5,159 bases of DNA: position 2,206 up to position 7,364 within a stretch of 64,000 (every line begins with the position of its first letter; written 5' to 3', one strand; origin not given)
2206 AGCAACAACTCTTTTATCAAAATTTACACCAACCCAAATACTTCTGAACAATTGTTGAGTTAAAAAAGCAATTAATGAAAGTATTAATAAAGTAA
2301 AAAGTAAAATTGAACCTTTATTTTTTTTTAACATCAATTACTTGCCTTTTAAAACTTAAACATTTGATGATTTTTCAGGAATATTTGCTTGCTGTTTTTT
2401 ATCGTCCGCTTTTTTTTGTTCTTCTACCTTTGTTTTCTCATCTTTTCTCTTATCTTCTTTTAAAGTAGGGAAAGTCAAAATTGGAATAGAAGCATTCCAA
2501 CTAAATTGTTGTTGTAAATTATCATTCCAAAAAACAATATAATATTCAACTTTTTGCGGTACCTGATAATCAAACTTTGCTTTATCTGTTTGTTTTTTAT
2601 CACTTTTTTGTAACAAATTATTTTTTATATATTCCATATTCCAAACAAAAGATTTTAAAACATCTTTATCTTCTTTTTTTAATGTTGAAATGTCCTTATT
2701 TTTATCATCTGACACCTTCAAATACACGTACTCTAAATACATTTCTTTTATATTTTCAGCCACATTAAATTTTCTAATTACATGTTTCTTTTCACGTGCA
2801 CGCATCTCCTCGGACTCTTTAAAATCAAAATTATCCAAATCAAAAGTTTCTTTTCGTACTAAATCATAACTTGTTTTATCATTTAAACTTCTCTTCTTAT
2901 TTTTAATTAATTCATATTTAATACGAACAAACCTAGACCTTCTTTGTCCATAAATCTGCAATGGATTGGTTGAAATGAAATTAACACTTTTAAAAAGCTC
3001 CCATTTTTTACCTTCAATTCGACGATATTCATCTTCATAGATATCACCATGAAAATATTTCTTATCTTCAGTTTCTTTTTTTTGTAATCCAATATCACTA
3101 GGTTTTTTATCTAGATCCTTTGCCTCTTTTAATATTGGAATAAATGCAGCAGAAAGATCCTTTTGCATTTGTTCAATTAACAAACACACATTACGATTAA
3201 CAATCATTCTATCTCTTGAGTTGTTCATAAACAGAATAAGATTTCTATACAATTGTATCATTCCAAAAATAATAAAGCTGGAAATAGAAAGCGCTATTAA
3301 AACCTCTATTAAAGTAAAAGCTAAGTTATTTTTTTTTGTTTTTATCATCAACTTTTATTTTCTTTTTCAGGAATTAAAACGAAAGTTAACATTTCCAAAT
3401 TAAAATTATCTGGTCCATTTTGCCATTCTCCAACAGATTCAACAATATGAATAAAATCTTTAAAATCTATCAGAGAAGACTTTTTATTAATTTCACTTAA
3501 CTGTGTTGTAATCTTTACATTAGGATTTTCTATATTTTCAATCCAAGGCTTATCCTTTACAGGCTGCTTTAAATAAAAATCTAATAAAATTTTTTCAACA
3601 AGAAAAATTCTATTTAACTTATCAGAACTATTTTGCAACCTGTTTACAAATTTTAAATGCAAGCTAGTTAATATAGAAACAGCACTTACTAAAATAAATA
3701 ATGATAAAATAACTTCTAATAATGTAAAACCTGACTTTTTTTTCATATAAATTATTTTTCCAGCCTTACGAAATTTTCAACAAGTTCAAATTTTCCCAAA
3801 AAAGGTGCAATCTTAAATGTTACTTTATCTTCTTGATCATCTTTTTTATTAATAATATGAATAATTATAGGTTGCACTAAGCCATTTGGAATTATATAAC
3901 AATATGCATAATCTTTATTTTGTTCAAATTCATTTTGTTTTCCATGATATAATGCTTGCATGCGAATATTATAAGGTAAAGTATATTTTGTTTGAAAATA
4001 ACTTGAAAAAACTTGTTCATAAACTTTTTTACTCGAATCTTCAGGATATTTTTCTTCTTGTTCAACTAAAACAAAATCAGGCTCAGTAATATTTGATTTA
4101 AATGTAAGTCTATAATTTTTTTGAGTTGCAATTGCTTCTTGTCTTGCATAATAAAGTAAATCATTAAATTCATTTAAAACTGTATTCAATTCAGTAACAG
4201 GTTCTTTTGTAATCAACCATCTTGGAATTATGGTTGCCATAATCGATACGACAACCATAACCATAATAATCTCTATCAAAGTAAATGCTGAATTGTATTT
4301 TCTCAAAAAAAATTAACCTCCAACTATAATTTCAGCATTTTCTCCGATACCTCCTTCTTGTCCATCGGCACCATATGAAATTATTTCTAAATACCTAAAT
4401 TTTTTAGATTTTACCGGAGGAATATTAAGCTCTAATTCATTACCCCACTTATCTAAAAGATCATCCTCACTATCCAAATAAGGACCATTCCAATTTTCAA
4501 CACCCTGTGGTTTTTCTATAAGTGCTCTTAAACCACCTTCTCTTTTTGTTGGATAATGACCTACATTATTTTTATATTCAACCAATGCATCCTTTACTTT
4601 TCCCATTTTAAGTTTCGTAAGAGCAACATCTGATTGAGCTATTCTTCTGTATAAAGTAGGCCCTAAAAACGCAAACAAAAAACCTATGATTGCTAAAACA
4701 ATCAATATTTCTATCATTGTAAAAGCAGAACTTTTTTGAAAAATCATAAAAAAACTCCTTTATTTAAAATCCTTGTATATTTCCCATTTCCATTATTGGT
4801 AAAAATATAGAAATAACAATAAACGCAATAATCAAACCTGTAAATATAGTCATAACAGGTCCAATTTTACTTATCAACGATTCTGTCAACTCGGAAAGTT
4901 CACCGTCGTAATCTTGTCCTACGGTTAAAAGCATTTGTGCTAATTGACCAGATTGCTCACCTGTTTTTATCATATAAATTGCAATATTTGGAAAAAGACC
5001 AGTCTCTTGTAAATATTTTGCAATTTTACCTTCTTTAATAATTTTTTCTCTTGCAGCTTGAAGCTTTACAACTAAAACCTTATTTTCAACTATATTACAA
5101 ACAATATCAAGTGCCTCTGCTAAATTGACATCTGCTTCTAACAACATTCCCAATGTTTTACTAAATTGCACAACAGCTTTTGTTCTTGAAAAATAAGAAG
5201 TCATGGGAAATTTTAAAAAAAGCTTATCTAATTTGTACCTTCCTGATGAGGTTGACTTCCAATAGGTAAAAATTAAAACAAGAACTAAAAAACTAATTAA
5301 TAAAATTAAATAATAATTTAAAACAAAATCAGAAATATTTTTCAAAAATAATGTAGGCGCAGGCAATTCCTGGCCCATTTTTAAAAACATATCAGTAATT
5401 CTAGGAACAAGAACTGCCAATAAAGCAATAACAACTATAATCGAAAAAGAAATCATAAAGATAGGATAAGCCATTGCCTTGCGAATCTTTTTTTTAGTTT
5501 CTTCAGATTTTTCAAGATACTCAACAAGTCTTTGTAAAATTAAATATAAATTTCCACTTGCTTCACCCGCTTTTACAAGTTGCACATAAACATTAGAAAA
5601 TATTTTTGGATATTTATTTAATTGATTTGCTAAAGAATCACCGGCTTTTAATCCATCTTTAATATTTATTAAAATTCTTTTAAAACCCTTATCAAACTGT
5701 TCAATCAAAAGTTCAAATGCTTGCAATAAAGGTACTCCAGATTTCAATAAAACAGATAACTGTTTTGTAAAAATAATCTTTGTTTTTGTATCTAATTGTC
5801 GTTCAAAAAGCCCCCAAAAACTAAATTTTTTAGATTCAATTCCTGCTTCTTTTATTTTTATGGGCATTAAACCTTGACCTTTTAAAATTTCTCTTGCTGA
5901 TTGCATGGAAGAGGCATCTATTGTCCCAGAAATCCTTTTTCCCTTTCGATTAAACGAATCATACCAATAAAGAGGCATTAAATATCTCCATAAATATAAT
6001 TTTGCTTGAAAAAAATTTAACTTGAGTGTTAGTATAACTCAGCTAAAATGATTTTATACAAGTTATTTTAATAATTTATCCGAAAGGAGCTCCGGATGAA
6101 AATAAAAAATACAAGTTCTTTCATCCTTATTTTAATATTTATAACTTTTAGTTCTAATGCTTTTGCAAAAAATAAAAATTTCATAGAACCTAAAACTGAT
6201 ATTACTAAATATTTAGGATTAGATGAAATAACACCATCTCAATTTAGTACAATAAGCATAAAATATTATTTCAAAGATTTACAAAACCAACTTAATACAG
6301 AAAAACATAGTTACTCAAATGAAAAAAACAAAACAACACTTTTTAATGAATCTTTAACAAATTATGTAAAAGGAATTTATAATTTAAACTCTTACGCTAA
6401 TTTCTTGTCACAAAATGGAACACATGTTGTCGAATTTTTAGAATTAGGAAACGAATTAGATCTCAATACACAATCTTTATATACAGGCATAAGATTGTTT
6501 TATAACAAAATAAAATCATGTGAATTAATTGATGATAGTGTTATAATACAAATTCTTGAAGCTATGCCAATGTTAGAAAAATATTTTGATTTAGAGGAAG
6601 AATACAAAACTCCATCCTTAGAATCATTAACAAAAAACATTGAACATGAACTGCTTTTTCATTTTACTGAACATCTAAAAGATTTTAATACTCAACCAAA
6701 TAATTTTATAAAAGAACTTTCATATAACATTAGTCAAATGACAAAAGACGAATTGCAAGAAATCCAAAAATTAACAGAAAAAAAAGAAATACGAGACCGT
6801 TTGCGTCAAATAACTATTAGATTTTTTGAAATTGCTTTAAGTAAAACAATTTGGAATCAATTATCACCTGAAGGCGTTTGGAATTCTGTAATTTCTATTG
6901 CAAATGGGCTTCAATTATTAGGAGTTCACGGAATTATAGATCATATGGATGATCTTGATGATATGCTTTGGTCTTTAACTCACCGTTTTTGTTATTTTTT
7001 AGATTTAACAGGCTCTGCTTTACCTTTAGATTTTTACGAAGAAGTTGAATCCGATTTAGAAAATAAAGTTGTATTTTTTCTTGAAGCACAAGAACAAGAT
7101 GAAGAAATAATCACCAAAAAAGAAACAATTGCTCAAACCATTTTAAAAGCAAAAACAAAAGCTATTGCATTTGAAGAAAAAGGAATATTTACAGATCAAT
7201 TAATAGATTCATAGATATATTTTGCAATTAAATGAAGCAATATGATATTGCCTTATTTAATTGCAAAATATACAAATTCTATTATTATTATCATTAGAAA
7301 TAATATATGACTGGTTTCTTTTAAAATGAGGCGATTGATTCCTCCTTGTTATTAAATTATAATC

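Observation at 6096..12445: Module of five consecutive exported proteins of unknown family (372-aa and 959-aa secreted proteins, an OMP and two small paralogues) between murJ and the pseudopilus operon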

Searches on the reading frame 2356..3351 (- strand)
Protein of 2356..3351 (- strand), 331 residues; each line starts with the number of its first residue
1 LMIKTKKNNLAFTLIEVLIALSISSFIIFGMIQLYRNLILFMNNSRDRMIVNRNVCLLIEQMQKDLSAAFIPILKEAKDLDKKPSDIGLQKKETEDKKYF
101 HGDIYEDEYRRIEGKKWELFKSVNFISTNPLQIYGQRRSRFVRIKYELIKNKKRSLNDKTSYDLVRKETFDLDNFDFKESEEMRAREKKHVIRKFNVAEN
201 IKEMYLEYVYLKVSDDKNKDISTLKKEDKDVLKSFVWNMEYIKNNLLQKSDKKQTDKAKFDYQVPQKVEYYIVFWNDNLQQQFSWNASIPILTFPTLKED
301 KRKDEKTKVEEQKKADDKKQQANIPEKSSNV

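Call 45: search_protein_families(library=pfam, proteins=[window:2356-3351:-], max_evalue=0.01)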
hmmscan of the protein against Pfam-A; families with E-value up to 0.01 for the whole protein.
window:2356-3351:- (331 aa): 1 family
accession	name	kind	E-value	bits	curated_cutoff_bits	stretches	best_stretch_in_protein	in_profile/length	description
PF07963.17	N_methyl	-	2e-05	24.4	21.2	1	7-31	2-26/27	Prokaryotic N-terminal methylation motif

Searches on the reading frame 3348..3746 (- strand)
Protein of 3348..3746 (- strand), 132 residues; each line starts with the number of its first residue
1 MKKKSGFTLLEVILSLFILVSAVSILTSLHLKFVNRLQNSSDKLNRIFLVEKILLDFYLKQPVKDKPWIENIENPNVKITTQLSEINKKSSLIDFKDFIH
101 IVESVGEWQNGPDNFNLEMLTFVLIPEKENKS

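Call 45: search_protein_families(library=pfam, proteins=[window:3348-3746:-], max_evalue=0.01)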
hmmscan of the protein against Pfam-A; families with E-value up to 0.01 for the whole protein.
window:3348-3746:- (132 aa): 1 family
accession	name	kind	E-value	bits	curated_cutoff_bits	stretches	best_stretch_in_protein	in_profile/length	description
PF07963.17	N_methyl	-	1.6e-05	24.7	21.2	1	1-25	1-25/27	Prokaryotic N-terminal methylation motif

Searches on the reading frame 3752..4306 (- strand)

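Call 45: search_protein_families(library=pfam, proteins=[window:3752-4306:-], max_evalue=0.01)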
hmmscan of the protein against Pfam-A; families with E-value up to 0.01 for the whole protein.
window:3752-4306:- (184 aa): 1 family
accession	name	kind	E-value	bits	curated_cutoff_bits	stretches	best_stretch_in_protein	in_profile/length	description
PF07963.17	N_methyl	-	3.4e-06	26.8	21.2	1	2-27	1-26/27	Prokaryotic N-terminal methylation motif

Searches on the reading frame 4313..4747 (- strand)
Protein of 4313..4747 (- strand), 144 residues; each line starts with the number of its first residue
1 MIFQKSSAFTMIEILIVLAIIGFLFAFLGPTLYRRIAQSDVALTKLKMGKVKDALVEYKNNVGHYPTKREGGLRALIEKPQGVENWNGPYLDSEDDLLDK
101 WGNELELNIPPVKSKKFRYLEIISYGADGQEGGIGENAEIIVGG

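Call 45: search_protein_families(library=pfam, proteins=[window:4313-4747:-], max_evalue=0.01)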
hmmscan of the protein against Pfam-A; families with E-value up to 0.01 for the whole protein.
window:4313-4747:- (144 aa): 3 families
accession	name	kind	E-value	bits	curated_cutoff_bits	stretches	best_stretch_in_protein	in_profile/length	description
PF08334.16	T2SSG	-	4.4e-22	78.6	21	1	34-141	4-106/108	Type II secretion system (T2SS), protein G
PF07963.17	N_methyl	-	1.9e-05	24.5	21.2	1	5-28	3-26/27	Prokaryotic N-terminal methylation motif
PF06480.20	FtsH_ext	-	0.0047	17.5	25.5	1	15-96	6-82/103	FtsH Extracellular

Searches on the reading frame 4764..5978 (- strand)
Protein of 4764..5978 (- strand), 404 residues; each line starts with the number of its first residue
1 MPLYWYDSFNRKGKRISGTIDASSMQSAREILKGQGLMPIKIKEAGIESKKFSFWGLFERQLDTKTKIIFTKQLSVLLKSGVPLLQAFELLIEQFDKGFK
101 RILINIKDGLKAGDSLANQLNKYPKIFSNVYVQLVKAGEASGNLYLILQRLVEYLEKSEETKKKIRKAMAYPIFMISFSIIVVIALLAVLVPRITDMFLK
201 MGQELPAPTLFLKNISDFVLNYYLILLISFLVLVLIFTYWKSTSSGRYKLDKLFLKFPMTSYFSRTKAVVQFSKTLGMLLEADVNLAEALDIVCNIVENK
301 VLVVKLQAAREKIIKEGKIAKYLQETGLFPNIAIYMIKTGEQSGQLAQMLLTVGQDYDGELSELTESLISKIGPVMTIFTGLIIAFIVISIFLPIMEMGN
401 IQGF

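Call 45: search_protein_families(library=pfam, proteins=[window:4764-5978:-], max_evalue=0.01)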
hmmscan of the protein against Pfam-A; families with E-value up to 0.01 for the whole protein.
window:4764-5978:- (404 aa): 1 family
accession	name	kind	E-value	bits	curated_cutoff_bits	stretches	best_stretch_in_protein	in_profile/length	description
PF00482.28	T2SSF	-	2e-51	173.6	25.2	2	70-192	1-125/125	Type II secretion system (T2SS), protein F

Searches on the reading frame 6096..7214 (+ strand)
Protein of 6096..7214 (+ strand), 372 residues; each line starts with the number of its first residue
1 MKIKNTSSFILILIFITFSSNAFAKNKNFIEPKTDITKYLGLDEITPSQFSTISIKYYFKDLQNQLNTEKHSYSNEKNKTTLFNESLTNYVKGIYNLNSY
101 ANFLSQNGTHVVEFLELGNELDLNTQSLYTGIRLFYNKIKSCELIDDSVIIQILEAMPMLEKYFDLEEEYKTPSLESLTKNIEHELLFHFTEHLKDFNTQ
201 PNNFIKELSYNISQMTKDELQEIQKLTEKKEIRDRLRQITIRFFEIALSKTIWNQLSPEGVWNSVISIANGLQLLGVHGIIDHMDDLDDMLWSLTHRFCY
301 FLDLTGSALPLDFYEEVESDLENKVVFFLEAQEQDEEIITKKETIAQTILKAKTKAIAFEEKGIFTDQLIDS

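Call 3: search_protein_families(library=pfam, proteins=[window:6096-7214:+], max_evalue=1)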
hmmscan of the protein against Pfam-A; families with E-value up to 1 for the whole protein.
window:6096-7214:+ (372 aa): 1 family
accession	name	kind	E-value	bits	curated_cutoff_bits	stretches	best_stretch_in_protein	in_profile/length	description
PF03232.19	COQ7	-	0.07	13.2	23.5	1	178-223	92-137/169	Ubiquinone biosynthesis protein COQ7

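Call 4: search_protein_families(library=ncbifam, proteins=[window:6096-7214:+], max_evalue=1)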
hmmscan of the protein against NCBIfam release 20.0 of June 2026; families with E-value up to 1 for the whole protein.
window:6096-7214:+ (372 aa): 3 families
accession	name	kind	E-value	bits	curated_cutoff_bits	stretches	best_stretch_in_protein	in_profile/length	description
NF041890.1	hdrC_Methbact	equivalog_domain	0.0028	17.3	270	1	155-239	106-190/192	ferredoxin:CoB-CoM heterodisulfide reductase subunit HdrC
NF046032.1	TransRegSlrRBacil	equivalog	0.048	13.7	250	1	152-232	60-136/149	HTH-type transcriptional regulator SlrR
NF053741.1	noncata_PA2803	equivalog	0.1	12.6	240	1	271-297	158-184/191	HAD superfamily inactivated hydrolase PcrP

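Call 23: find_homologous_proteins(query=window:6096-7214:+)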
Query window:6096-7214:+ (372 aa): 104 proteins with E <= 0.001 among 2781 candidates.
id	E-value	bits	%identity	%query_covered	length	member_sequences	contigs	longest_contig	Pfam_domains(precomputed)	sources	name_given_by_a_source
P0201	2.2e-238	809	100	100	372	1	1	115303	-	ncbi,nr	ncbi:hypothetical protein GF322_01470 [Candidatus Dependentiae bacterium]|nr:hypothetical protein [C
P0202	1.2e-158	546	69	100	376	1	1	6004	-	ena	-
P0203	6.1e-146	505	64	99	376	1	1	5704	-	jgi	jgi:hypothetical protein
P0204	4.0e-128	446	57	99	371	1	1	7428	-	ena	-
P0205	4.7e-125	436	57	99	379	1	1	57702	-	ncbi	ncbi:hypothetical protein ACFLYH_00140 [Candidatus Dependentiae bacterium]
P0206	8.1e-120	419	58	90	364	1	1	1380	-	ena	-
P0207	2.0e-118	414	53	99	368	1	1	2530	-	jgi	-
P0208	1.9e-117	411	54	96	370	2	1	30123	-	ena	-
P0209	5.6e-117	409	55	99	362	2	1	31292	-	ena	-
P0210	2.6e-110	388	52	99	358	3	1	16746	-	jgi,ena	-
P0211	3.4e-110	387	50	99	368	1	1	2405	-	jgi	jgi:hypothetical protein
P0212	4.1e-109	384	53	99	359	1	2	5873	-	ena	-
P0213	9.2e-109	382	55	89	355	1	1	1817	-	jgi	jgi:hypothetical protein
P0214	9.0e-106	373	51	99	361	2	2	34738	-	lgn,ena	-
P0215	1.4e-105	372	53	91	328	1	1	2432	-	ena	-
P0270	6.6e-85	304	46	98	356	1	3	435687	-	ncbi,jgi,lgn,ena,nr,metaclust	ncbi:MAG: hypothetical protein SZ59_C0002G0160 [candidate division TM6 bacterium GW2011_GWF2_28_16]|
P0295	3.9e-71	259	40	87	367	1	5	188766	-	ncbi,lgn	-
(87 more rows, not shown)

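Call 27: find_encoding_contigs(protein=P0270, flank=8000, max_places=1)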
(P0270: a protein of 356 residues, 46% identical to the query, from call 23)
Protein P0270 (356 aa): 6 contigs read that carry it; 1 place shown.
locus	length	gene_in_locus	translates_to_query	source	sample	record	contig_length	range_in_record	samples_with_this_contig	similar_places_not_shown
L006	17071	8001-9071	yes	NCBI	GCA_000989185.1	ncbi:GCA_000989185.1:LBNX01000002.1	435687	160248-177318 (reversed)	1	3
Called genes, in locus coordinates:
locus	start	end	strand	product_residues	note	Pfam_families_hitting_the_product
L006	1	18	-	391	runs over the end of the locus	PF00069:Pkinase, PF07714:PK_Tyr_Ser-Thr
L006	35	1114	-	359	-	PF00069:Pkinase, PF07714:PK_Tyr_Ser-Thr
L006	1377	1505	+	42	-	-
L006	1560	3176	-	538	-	PF02470:MlaD, PF28544:Helical_needle (weak), PF27164:Aq_493_lipo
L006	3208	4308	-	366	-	-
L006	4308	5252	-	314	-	-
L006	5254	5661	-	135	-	PF07963:N_methyl (faint)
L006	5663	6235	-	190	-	PF07963:N_methyl (weak)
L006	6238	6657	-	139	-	PF07963:N_methyl (weak), PF08334:T2SSG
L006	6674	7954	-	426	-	PF28597:T2SSF_N, PF00482:T2SSF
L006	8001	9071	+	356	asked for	-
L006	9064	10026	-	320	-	PF00137:ATP-synt_C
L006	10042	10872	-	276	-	PF00119:ATP-synt_A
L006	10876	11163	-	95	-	-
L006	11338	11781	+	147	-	-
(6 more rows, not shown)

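Call 28: find_encoding_contigs(protein=P0295, flank=8000, max_places=1)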
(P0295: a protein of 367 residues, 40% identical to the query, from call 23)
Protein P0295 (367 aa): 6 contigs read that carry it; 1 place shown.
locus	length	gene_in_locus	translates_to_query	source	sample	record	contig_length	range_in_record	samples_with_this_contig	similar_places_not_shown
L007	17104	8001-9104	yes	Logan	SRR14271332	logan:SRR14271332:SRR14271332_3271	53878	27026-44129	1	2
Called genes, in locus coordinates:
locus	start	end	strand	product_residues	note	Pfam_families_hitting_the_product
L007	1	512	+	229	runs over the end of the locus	PF01351:RNase_HII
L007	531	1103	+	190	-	-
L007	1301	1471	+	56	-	-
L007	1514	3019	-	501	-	PF02470:MlaD, PF28544:Helical_needle (weak), PF27164:Aq_493_lipo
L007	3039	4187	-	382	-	-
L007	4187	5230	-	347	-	PF07963:N_methyl (weak)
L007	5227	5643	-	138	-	-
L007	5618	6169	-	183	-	PF07963:N_methyl (weak)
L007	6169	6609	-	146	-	PF07963:N_methyl, PF08334:T2SSG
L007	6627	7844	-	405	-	PF28597:T2SSF_N, PF00482:T2SSF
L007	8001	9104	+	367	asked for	-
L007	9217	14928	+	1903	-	-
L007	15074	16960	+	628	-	PF00005:ABC_tran, PF00006:ATP-synt_ab (faint), PF00931:NB-ARC (faint), PF02463:SMC_N (faint), PF13555:AAA_29 (faint), PF12848:ABC_tran_Xtn, PF00005:ABC_tran, PF16326:ABC_tran_CTD, +1 more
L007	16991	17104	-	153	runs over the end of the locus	PF00578:AhpC-TSA, PF08534:Redoxin, PF13905:Thioredoxin_8 (weak), PF13911:AhpC-TSA_2 (weak)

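Call 67: search_solved_structures(query=A3, max_evalue=5)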
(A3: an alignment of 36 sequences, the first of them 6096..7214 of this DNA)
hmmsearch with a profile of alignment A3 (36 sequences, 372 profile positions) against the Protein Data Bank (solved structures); distinct sequences matched with E-value up to 5: 2.
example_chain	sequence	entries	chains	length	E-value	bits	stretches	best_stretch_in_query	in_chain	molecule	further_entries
2lse_A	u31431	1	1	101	0.22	14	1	154-221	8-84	Four Helix Bundle Protein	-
4uos_A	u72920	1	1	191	4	9.8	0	153-253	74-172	DESIGNED HELICAL BUNDLE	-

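Call 68: search_protein_families(library=pfam, alignment_id=A3, max_evalue=1)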
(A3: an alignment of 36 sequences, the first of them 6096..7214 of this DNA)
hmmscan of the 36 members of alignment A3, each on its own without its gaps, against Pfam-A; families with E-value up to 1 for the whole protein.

A. member 1, window:6096-7214:+ (372 aa): 1 family
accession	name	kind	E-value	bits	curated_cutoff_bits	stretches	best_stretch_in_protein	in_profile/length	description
PF03232.19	COQ7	-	0.07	13.2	23.5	1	178-223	92-137/169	Ubiquinone biosynthesis protein COQ7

B. families by the number of members that match (of 36 scanned): 56 families (the first 25 are shown)
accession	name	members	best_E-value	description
PF18659.6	CelTOS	3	0.11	Cell-traversal protein for ookinetes and sporozoites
PF18491.7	SRA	2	0.03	SET and RING associated domain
PF08004.16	DUF1699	2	0.044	Protein of unknown function (DUF1699)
PF03232.19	COQ7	2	0.07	Ubiquinone biosynthesis protein COQ7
PF04510.18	DUF577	2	0.12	Family of unknown function (DUF577)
PF13009.11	Integrase_2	2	0.13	Putative integrase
PF03048.19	Herpes_UL92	2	0.2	UL92 family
PF17315.7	FMP23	2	0.28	Found in mitochondrial proteome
PF12998.12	ING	1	4.4e-05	Inhibitor of growth proteins N-terminal histone-binding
PF09716.15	ETRAMP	1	0.0039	Malarial early transcribed membrane protein (ETRAMP)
PF19653.4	DUF6156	1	0.005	Family of unknown function (DUF6156)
PF09403.15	FadA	1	0.0051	Adhesion protein FadA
PF03140.20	DUF247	1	0.01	Plant protein of unknown function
PF08623.16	TIP120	1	0.012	TATA-binding protein interacting (TIP20)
PF25050.1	TARBP1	1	0.023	TARBP1 domain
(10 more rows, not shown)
